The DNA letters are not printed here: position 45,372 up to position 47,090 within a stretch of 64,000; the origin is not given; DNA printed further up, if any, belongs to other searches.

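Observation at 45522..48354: The holB operon carries two accessory enzymes: a flavin-dependent halogenase-family protein and a cyclase/kynurenine-formamidase-like protein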

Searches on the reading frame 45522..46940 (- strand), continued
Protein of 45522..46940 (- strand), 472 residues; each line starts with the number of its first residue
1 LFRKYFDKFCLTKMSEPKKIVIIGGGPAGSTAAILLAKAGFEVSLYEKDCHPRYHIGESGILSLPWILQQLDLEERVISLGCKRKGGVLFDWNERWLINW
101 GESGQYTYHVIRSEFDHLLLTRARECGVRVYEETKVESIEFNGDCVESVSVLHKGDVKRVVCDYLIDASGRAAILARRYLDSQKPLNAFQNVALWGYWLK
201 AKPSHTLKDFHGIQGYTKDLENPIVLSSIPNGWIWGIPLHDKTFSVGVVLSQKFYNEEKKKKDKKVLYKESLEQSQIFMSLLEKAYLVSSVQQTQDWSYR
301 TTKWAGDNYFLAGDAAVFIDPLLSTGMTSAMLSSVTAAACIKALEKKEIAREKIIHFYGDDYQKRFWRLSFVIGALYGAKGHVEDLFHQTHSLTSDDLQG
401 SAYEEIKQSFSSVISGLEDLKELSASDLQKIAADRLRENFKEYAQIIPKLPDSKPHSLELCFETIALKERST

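Call 8: find_homologous_proteins(query=window:45522-46940:-, max_evalue=1e-10)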
Query window:45522-46940:- (472 aa): 3113 proteins with E <= 1e-10 among 8000 candidates; the best 120 are listed.
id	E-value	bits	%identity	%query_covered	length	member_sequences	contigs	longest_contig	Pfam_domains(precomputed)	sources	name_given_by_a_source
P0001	0.0e+0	1048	100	97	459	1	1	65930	PF01266.31,PF13450.13,PF00890.31,PF07992.21,PF00070.34,PF03486.21,PF04820.21,PF01494.26,PF12831.14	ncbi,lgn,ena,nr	ncbi:MAG: Kynurenine 3-monooxygenase [Chlamydiae bacterium]|nr:Kynurenine 3-monooxygenase [Chlamydio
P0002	6.4e-234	795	77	95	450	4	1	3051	PF01266.31,PF13450.13,PF00890.31,PF07992.21,PF03486.21,PF04820.21,PF01494.26,PF12831.14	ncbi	-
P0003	2.3e-210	717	71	95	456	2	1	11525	PF01266.31,PF13450.13,PF07992.21,PF03486.21,PF04820.21,PF01494.26,PF12831.14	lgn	-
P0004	2.2e-209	714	68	97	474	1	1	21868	PF01266.31,PF13450.13,PF07992.21,PF03486.21,PF04820.21,PF01494.26,PF12831.14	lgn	-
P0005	2.5e-208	711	69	96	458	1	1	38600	PF01266.31,PF13450.13,PF00890.31,PF07992.21,PF00070.34,PF03486.21,PF04820.21,PF01134.29,PF01494.26,PF12831.14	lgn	-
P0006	1.4e-198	678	65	95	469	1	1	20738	PF01266.31,PF13450.13,PF00890.31,PF07992.21,PF03486.21,PF04820.21,PF01134.29,PF01494.26,PF12831.14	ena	-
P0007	1.9e-198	678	64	97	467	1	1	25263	PF01266.31,PF13450.13,PF00890.31,PF07992.21,PF00070.34,PF03486.21,PF04820.21,PF01134.29,PF01494.26,PF12831.14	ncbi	-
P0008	2.2e-197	675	66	95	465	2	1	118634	PF01946.24,PF01266.31,PF13450.13,PF00890.31,PF07992.21,PF03486.21,PF04820.21,PF01134.29,PF01494.26,PF12831.14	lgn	-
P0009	3.3e-197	674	64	96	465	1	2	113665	PF01266.31,PF13450.13,PF00890.31,PF07992.21,PF03486.21,PF04820.21,PF01134.29,PF01494.26,PF12831.14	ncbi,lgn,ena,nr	ncbi:MAG: Kynurenine 3-monooxygenase [Chlamydiae bacterium]|nr:Kynurenine 3-monooxygenase [Chlamydio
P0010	6.8e-197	673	64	96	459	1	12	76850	PF01266.31,PF13450.13,PF00890.31,PF07992.21,PF03486.21,PF04820.21,PF01134.29,PF01494.26,PF12831.14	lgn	-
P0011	8.1e-195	666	64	96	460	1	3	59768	PF01266.31,PF13450.13,PF00890.31,PF07992.21,PF03486.21,PF04820.21,PF01134.29,PF01494.26,PF12831.14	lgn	-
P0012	3.7e-194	664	63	96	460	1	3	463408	PF01946.24,PF01266.31,PF13450.13,PF00890.31,PF07992.21,PF03486.21,PF04820.21,PF01134.29,PF01494.26,PF12831.14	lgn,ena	-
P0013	6.5e-193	660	63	96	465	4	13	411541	PF01266.31,PF13450.13,PF00890.31,PF07992.21,PF03486.21,PF04820.21,PF01494.26,PF12831.14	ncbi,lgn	-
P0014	7.7e-193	660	62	96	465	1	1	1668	PF01266.31,PF13450.13,PF00890.31,PF07992.21,PF03486.21,PF04820.21,PF01134.29,PF01494.26,PF12831.14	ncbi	-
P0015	2.7e-192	658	65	95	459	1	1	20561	PF01266.31,PF13450.13,PF00890.31,PF07992.21,PF00070.34,PF03486.21,PF04820.21,PF01494.26,PF12831.14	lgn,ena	-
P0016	1.6e-186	639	63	95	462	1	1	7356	PF01266.31,PF13450.13,PF07992.21,PF04820.21,PF01494.26,PF12831.14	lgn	-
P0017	1.9e-178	612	58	96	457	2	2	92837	PF01946.24,PF01266.31,PF13450.13,PF00890.31,PF07992.21,PF03486.21,PF04820.21,PF01494.26,PF12831.14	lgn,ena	-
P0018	9.9e-156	537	55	97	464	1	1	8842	PF01946.24,PF01266.31,PF13450.13,PF00890.31,PF07992.21,PF00070.34,PF03486.21,PF04820.21,PF01134.29,PF01494.26,PF12831.14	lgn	-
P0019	1.2e-133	464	75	56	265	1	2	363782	PF01946.24,PF01266.31,PF13450.13,PF00890.31,PF07992.21,PF00070.34,PF03486.21,PF04820.21,PF01134.29,PF01494.26,PF12831.14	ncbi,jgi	-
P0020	2.5e-88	315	41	88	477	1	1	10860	PF01266.31,PF13450.13,PF07992.21,PF00070.34,PF04820.21,PF01494.26,PF12831.14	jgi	jgi:flavin-dependent dehydrogenase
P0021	7.1e-87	310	38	91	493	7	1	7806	PF01266.31,PF13450.13,PF07992.21,PF04820.21,PF01494.26,PF12831.14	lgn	-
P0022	1.2e-86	309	40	88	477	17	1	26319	PF01266.31,PF13450.13,PF00890.31,PF07992.21,PF00070.34,PF04820.21,PF01494.26,PF12831.14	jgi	jgi:flavin-dependent dehydrogenase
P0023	9.1e-86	307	40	88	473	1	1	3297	PF01266.31,PF13450.13,PF00890.31,PF07992.21,PF04820.21,PF01494.26,PF12831.14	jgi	jgi:flavin-dependent dehydrogenase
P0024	1.7e-85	306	40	89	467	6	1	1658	PF01266.31,PF13450.13,PF07992.21,PF04820.21,PF01494.26,PF12831.14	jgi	jgi:flavin-dependent dehydrogenase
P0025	6.4e-85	304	39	87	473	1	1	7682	PF01266.31,PF13450.13,PF00890.31,PF07992.21,PF04820.21,PF01494.26,PF12831.14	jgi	jgi:flavin-dependent dehydrogenase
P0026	6.8e-85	304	39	88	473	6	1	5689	PF01266.31,PF13450.13,PF00890.31,PF07992.21,PF04820.21,PF01494.26,PF12831.14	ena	-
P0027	6.9e-85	304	38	89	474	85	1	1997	PF01266.31,PF13450.13,PF07992.21,PF04820.21,PF01494.26,PF12831.14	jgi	jgi:flavin-dependent dehydrogenase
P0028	9.9e-85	303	40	85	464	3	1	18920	PF01266.31,PF13450.13,PF07992.21,PF04820.21,PF01494.26,PF12831.14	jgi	-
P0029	1.1e-84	303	40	87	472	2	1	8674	PF01266.31,PF13450.13,PF07992.21,PF04820.21,PF01494.26,PF12831.14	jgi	jgi:flavin-dependent dehydrogenase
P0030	1.1e-84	303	39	89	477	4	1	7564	PF01266.31,PF13450.13,PF00890.31,PF07992.21,PF00070.34,PF04820.21,PF01494.26,PF12831.14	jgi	jgi:flavin-dependent dehydrogenase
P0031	1.1e-84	303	38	92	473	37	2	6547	PF01266.31,PF13450.13,PF00890.31,PF07992.21,PF00070.34,PF04820.21,PF01134.29,PF01494.26,PF12831.14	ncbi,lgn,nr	ncbi:MAG TPA: NAD(P)/FAD-dependent oxidoreductase [Ktedonobacteraceae bacterium]|nr:NAD(P)/FAD-depen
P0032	1.6e-84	302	39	88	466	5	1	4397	PF01266.31,PF13450.13,PF07992.21,PF00070.34,PF04820.21,PF01494.26,PF12831.14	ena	-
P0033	1.7e-84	302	40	87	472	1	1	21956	PF01266.31,PF13450.13,PF07992.21,PF04820.21,PF01494.26,PF12831.14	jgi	jgi:flavin-dependent dehydrogenase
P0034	2.7e-84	302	37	96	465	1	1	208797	PF01266.31,PF13450.13,PF07992.21,PF04820.21,PF01494.26,PF12831.14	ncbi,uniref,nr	ncbi:NAD(P)/FAD-dependent oxidoreductase [Amycolatopsis anabasis]|uniref:NAD(P)/FAD-dependent oxidor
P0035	3.4e-84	301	38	92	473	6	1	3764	PF01266.31,PF13450.13,PF00890.31,PF07992.21,PF00070.34,PF04820.21,PF01494.26,PF12831.14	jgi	jgi:flavin-dependent dehydrogenase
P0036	3.6e-84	301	38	89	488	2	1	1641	PF01266.31,PF13450.13,PF07992.21,PF04820.21,PF01494.26,PF12831.14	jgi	jgi:flavin-dependent dehydrogenase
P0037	4.6e-84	301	39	90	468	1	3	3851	PF01266.31,PF13450.13,PF07992.21,PF00070.34,PF04820.21,PF01494.26,PF12831.14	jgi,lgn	-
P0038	4.7e-84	301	39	86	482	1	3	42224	PF01266.31,PF13450.13,PF07992.21,PF04820.21,PF01494.26,PF12831.14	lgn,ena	-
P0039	5.2e-84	301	39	90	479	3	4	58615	PF01266.31,PF13450.13,PF07992.21,PF04820.21,PF01494.26,PF12831.14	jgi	jgi:flavin-dependent dehydrogenase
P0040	7.4e-84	300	37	92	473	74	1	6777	PF01266.31,PF13450.13,PF04820.21,PF01494.26,PF12831.14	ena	-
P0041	7.9e-84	300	39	87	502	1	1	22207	PF01266.31,PF13450.13,PF07992.21,PF04820.21,PF01494.26,PF12831.14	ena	-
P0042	8.2e-84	300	39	86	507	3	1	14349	PF01266.31,PF13450.13,PF07992.21,PF04820.21,PF01494.26,PF12831.14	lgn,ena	-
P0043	1.1e-83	300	39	86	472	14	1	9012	PF01266.31,PF13450.13,PF07992.21,PF04820.21,PF01494.26,PF12831.14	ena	-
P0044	1.2e-83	300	39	87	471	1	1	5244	PF01266.31,PF13450.13,PF00890.31,PF07992.21,PF00070.34,PF04820.21,PF01494.26,PF12831.14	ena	-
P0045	1.3e-83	299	40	86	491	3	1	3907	PF01266.31,PF13450.13,PF07992.21,PF04820.21,PF01494.26,PF12831.14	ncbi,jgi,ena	-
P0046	1.3e-83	299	40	86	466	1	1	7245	PF01266.31,PF13450.13,PF00890.31,PF07992.21,PF00070.34,PF04820.21,PF01494.26,PF12831.14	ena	-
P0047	1.6e-83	299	39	89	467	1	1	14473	PF01266.31,PF13450.13,PF00890.31,PF07992.21,PF00070.34,PF04820.21,PF01494.26,PF12831.14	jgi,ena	-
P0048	1.7e-83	299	41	87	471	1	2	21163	PF01266.31,PF13450.13,PF07992.21,PF04820.21,PF01494.26,PF12831.14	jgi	jgi:flavin-dependent dehydrogenase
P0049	1.8e-83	299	40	87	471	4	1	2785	PF01266.31,PF13450.13,PF07992.21,PF00070.34,PF04820.21,PF01494.26,PF12831.14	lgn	-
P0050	1.8e-83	299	40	86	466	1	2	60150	PF01266.31,PF13450.13,PF00890.31,PF07992.21,PF00070.34,PF04820.21,PF01494.26,PF12831.14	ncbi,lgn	ncbi:MAG TPA: NAD(P)/FAD-dependent oxidoreductase [Ktedonobacteraceae bacterium]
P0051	2.0e-83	299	37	92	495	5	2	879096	PF01266.31,PF13450.13,PF07992.21,PF04820.21,PF01494.26,PF12831.14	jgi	jgi:flavin-dependent dehydrogenase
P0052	2.2e-83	299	40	86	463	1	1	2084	PF01266.31,PF13450.13,PF07992.21,PF04820.21,PF01494.26,PF12831.14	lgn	-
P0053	2.4e-83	299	38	87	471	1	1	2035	PF01266.31,PF13450.13,PF07992.21,PF04820.21,PF01494.26,PF12831.14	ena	-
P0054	2.5e-83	298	38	89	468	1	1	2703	PF01266.31,PF13450.13,PF07992.21,PF00070.34,PF04820.21,PF01494.26,PF12831.14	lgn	-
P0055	2.8e-83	298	39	87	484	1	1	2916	PF01266.31,PF13450.13,PF00890.31,PF07992.21,PF04820.21,PF01494.26,PF12831.14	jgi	jgi:flavin-dependent dehydrogenase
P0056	2.9e-83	298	40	88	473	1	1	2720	PF01266.31,PF13450.13,PF07992.21,PF04820.21,PF01494.26,PF12831.14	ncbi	-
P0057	3.6e-83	298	38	92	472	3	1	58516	PF01266.31,PF13450.13,PF07992.21,PF04820.21,PF01494.26,PF12831.14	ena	-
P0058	4.1e-83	298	38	88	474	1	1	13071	PF01266.31,PF13450.13,PF07992.21,PF04820.21,PF01494.26,PF12831.14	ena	-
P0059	6.5e-83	297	39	90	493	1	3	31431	PF01266.31,PF13450.13,PF07992.21,PF04820.21,PF01494.26,PF12831.14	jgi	jgi:flavin-dependent dehydrogenase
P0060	6.7e-83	297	38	89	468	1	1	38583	PF01266.31,PF13450.13,PF07992.21,PF04820.21,PF01494.26,PF12831.14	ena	-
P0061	6.9e-83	297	39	87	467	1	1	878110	PF01266.31,PF13450.13,PF00890.31,PF07992.21,PF04820.21,PF01494.26,PF12831.14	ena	-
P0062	1.1e-82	296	38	87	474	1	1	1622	PF01266.31,PF13450.13,PF00890.31,PF07992.21,PF00070.34,PF04820.21,PF01494.26,PF12831.14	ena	-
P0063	1.2e-82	296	39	92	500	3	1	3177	PF01266.31,PF13450.13,PF07992.21,PF04820.21,PF01494.26,PF12831.14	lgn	-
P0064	1.3e-82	296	38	90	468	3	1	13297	PF01266.31,PF13450.13,PF07992.21,PF00070.34,PF04820.21,PF01494.26,PF12831.14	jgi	jgi:flavin-dependent dehydrogenase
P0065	1.8e-82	296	38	87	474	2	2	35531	PF01266.31,PF13450.13,PF07992.21,PF04820.21,PF01494.26,PF12831.14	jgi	-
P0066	2.1e-82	295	39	89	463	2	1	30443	PF01266.31,PF13450.13,PF00890.31,PF07992.21,PF04820.21,PF01494.26,PF12831.14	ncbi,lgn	-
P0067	2.5e-82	295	39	87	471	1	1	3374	PF01266.31,PF13450.13,PF07992.21,PF04820.21,PF01494.26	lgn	-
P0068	2.9e-82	295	39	89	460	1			PF01266.31,PF13450.13,PF07992.21,PF04820.21,PF01494.26,PF12831.14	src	-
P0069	3.0e-82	295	38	87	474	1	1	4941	PF01266.31,PF13450.13,PF07992.21,PF04820.21,PF01494.26,PF12831.14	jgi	jgi:flavin-dependent dehydrogenase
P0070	3.4e-82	295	39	90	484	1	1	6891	PF01266.31,PF13450.13,PF00890.31,PF07992.21,PF04820.21,PF01134.29,PF01494.26,PF12831.14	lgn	-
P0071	3.7e-82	295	39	90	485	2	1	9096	PF01266.31,PF13450.13,PF07992.21,PF04820.21,PF01494.26,PF12831.14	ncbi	-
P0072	3.8e-82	295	39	89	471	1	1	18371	PF01266.31,PF13450.13,PF00890.31,PF07992.21,PF00070.34,PF04820.21,PF01494.26,PF12831.14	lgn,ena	-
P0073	4.3e-82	294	39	89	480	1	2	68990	PF01266.31,PF13450.13,PF00890.31,PF07992.21,PF04820.21,PF01494.26,PF12831.14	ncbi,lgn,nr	ncbi:MAG: tryptophan 7-halogenase [Scytonema sp. PMC 1069.18]|nr:tryptophan 7-halogenase [Scytonema 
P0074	4.6e-82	294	38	87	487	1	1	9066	PF01266.31,PF13450.13,PF04820.21,PF01494.26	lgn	-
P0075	4.8e-82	294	36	94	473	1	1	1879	PF01266.31,PF13450.13,PF00890.31,PF07992.21,PF04820.21,PF01494.26,PF12831.14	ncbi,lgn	-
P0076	5.6e-82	294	38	87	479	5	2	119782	PF01266.31,PF13450.13,PF07992.21,PF04820.21,PF01494.26,PF12831.14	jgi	jgi:flavin-dependent dehydrogenase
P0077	5.9e-82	294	38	92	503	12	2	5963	PF01266.31,PF13450.13,PF00890.31,PF07992.21,PF04820.21,PF01494.26,PF12831.14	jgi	-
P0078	7.8e-82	294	39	90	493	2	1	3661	PF01266.31,PF13450.13,PF00890.31,PF07992.21,PF04820.21,PF01494.26,PF12831.14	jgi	jgi:flavin-dependent dehydrogenase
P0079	8.2e-82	294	37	92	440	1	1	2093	PF01266.31,PF13450.13,PF07992.21,PF04820.21,PF01494.26,PF12831.14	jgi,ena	jgi:flavin-dependent dehydrogenase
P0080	8.6e-82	293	40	88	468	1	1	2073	PF01266.31,PF13450.13,PF00890.31,PF07992.21,PF00070.34,PF04820.21,PF01494.26,PF12831.14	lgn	-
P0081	9.0e-82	293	38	86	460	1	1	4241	PF01266.31,PF13450.13,PF07992.21,PF04820.21,PF01494.26,PF12831.14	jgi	jgi:flavin-dependent dehydrogenase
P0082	9.4e-82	293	37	87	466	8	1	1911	PF01266.31,PF13450.13,PF07992.21,PF04820.21,PF01494.26,PF12831.14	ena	-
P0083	1.1e-81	293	39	87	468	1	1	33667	PF01266.31,PF13450.13,PF07992.21,PF04820.21,PF01494.26,PF12831.14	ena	-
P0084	1.1e-81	293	38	87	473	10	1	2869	PF01266.31,PF13450.13,PF07992.21,PF04820.21,PF01494.26,PF12831.14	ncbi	-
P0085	1.2e-81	293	38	91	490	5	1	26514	PF01266.31,PF13450.13,PF00890.31,PF07992.21,PF04820.21,PF01494.26,PF12831.14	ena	-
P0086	1.3e-81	293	38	87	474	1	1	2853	PF01266.31,PF13450.13,PF07992.21,PF04820.21,PF01494.26,PF12831.14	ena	-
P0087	1.3e-81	293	38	92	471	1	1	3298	PF01266.31,PF13450.13,PF07992.21,PF04820.21,PF01494.26,PF12831.14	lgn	-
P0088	1.8e-81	292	39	93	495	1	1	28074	PF01266.31,PF13450.13,PF07992.21,PF00070.34,PF04820.21,PF01494.26,PF12831.14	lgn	-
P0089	1.9e-81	292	38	87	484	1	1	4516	PF01266.31,PF13450.13,PF07992.21,PF04820.21,PF01494.26,PF12831.14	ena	-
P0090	2.1e-81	292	38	87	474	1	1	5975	PF01266.31,PF13450.13,PF00890.31,PF07992.21,PF00070.34,PF04820.21,PF01494.26,PF12831.14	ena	-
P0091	2.1e-81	292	37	86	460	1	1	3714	PF01266.31,PF13450.13,PF07992.21,PF04820.21,PF01494.26,PF12831.14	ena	-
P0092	2.4e-81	292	38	87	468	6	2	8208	PF01266.31,PF13450.13,PF07992.21,PF04820.21,PF01494.26,PF12831.14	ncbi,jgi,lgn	jgi:flavin-dependent dehydrogenase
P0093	2.5e-81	292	38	88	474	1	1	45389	PF01266.31,PF13450.13,PF00890.31,PF07992.21,PF00070.34,PF04820.21,PF01494.26,PF12831.14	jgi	-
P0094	2.7e-81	292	38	89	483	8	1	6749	PF01266.31,PF13450.13,PF07992.21,PF04820.21,PF01494.26,PF12831.14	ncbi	-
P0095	2.8e-81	292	39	87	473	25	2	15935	PF01266.31,PF13450.13,PF07992.21,PF04820.21,PF01494.26,PF12831.14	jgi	jgi:flavin-dependent dehydrogenase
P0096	2.9e-81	292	40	86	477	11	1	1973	PF01266.31,PF13450.13,PF07992.21,PF00070.34,PF04820.21,PF01494.26,PF12831.14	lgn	-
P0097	3.0e-81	292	37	92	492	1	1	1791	PF01266.31,PF07992.21,PF04820.21,PF01494.26,PF12831.14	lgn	-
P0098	3.0e-81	292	38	87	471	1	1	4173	PF01266.31,PF13450.13,PF07992.21,PF00070.34,PF04820.21,PF01494.26,PF12831.14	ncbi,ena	-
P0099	3.5e-81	291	37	87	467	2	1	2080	PF01266.31,PF13450.13,PF07992.21,PF04820.21,PF01494.26,PF12831.14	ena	-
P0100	3.8e-81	291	38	88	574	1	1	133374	PF01266.31,PF13450.13,PF07992.21,PF00070.34,PF04820.21,PF01494.26,PF12831.14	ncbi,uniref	ncbi:NAD(P)/FAD-dependent oxidoreductase [Nocardia sp. NPDC051570]|uniref:NAD(P)/FAD-dependent oxido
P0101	3.8e-81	291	37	87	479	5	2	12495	PF01266.31,PF13450.13,PF07992.21,PF04820.21,PF01494.26,PF12831.14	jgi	jgi:flavin-dependent dehydrogenase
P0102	4.0e-81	291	39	87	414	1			PF01266.31,PF13450.13,PF07992.21,PF04820.21,PF01494.26,PF12831.14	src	-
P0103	4.0e-81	291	38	87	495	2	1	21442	PF01266.31,PF13450.13,PF07992.21,PF00070.34,PF04820.21,PF01494.26,PF12831.14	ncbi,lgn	-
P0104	4.2e-81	291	38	87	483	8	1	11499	PF01266.31,PF13450.13,PF07992.21,PF00070.34,PF04820.21,PF01494.26,PF12831.14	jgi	jgi:flavin-dependent dehydrogenase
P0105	4.2e-81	291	38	87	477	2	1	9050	PF01266.31,PF13450.13,PF07992.21,PF04820.21,PF01494.26,PF12831.14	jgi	-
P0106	4.2e-81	291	39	87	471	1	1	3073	PF01266.31,PF13450.13,PF07992.21,PF04820.21,PF01494.26,PF12831.14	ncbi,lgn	-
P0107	4.5e-81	291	38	88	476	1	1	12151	PF01266.31,PF13450.13,PF07992.21,PF00070.34,PF04820.21,PF01494.26,PF12831.14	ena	-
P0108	6.6e-81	291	38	87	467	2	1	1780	PF01266.31,PF13450.13,PF07992.21,PF04820.21,PF01494.26,PF12831.14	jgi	jgi:flavin-dependent dehydrogenase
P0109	8.4e-81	290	39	88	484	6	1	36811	PF01266.31,PF13450.13,PF07992.21,PF04820.21,PF01494.26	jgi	jgi:flavin-dependent dehydrogenase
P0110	1.0e-80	290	38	87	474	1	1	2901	PF01266.31,PF13450.13,PF07992.21,PF04820.21,PF01494.26,PF12831.14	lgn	-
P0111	1.1e-80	290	38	87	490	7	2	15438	PF01266.31,PF13450.13,PF07992.21,PF04820.21,PF01494.26,PF12831.14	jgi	jgi:flavin-dependent dehydrogenase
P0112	1.1e-80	290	37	90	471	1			PF01266.31,PF13450.13,PF07992.21,PF04820.21,PF01494.26,PF12831.14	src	-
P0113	1.1e-80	290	37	87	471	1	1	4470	PF01266.31,PF13450.13,PF00890.31,PF07992.21,PF00070.34,PF04820.21,PF01494.26,PF12831.14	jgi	jgi:flavin-dependent dehydrogenase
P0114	1.2e-80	290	39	89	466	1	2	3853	PF01266.31,PF13450.13,PF00890.31,PF07992.21,PF04820.21,PF01494.26,PF12831.14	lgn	-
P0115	1.2e-80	290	37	87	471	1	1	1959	PF01266.31,PF13450.13,PF00890.31,PF07992.21,PF00070.34,PF04820.21,PF01494.26,PF12831.14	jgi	-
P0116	1.2e-80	290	39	87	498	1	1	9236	PF01266.31,PF13450.13,PF07992.21,PF00070.34,PF04820.21,PF01494.26,PF12831.14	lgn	-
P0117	1.4e-80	289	38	87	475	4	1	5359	PF01266.31,PF13450.13,PF07992.21,PF04820.21,PF01494.26,PF12831.14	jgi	jgi:flavin-dependent dehydrogenase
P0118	1.4e-80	289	38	87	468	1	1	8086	PF01266.31,PF13450.13,PF07992.21,PF04820.21,PF01494.26,PF12831.14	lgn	-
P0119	1.5e-80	289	38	87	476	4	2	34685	PF01266.31,PF13450.13,PF07992.21,PF04820.21,PF01494.26,PF12831.14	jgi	jgi:flavin-dependent dehydrogenase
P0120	1.5e-80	289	38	87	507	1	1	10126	PF01266.31,PF13450.13,PF07992.21,PF04820.21,PF01494.26,PF12831.14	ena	-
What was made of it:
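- Tried and rejected: This pointed to a wrong start codon; the 459-aa form is on record (call 8).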

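Call 14: find_related_loci(query=A1, collection=genome_contigs, flank=6000)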
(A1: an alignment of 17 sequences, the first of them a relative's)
Query A1 (459 aa) in genome_contigs; peptide patterns used: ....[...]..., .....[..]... (x = any residue, [..] = any of these).
79 stretches matched a pattern; 50 encode a relative of the query (tblastn E <= 1e-3); 50 distinct loci.
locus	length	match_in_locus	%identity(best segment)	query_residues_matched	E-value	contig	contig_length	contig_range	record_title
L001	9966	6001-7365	77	1-456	0e+0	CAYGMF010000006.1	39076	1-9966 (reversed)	MAG TPA_asm: uncultured bacterium isolate ERP117304_co1_136 genome assembly, contig: NODE_1144_length_39076_cov_35.28079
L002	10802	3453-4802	65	6-455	0e+0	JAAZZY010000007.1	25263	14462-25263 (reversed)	MAG: Chlamydiia bacterium isolate bin105s NODE_7_length_25263_cov_4.433077, whole genome shotgun sequence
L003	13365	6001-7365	64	5-459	0e+0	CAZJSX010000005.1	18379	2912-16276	MAG TPA_asm: uncultured bacterium isolate SRP287051_co1_161 genome assembly, contig: NODE_4226_length_18379_cov_5.689260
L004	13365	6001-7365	64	2-456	0e+0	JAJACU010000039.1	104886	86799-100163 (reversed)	MAG: Chlamydiae bacterium isolate O_S4.2_6 S4CHLAM6_39, whole genome shotgun sequence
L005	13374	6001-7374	62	2-459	0e+0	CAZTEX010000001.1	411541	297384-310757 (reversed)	MAG TPA_asm: uncultured bacterium isolate SRP301943_co3_22 genome assembly, contig: NODE_1_length_411541_cov_40.255916,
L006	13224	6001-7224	32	7-423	3e-62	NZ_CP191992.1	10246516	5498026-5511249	Nocardia sp. CA-107356 chromosome, complete genome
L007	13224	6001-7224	31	7-423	2e-62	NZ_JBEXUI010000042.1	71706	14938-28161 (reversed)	Nocardia sp. NPDC005998 NPDC005998_286_C5.ctg-0042, whole genome shotgun sequence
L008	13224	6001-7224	32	7-423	6e-62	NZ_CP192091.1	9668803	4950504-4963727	Nocardia sp. CA-119907 chromosome, complete genome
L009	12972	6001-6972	35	7-339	9e-55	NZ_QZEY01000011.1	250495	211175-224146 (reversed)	Bailinhaonella thermotolerans strain YIM 75507 Scaffold11, whole genome shotgun sequence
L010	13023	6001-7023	34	7-350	5e-54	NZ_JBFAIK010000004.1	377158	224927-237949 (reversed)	Streptomyces sp. NPDC050659 NPDC050659_297_H5.ctg-0004, whole genome shotgun sequence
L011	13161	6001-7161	30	7-404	8e-50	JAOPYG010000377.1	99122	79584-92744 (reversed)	MAG: Actinoallomurus sp. isolate RYN_221 scaffold_516087, whole genome shotgun sequence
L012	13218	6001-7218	33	7-423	2e-46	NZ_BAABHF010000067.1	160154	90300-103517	Actinoallomurus oryzae strain JCM 17933 sequence067, whole genome shotgun sequence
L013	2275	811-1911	32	7-403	2e-40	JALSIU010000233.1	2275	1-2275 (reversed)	MAG: Methylomonas sp. isolate 354-166_metabat2_scaf2bin.047 354-166_scaffold_38509_c1, whole genome shotgun sequence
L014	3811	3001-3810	36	7-279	6e-40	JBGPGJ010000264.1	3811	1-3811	MAG: Sulfurifustaceae bacterium isolate OBJ_0618_7090110_45 k141_7365740_length_3811_cov_115.0000, whole genome shotgun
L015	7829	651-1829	29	7-400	1e-39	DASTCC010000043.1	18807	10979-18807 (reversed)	MAG TPA_asm: Vicinamibacterales bacterium isolate SMAG_U782 k141_1382304, whole genome shotgun sequence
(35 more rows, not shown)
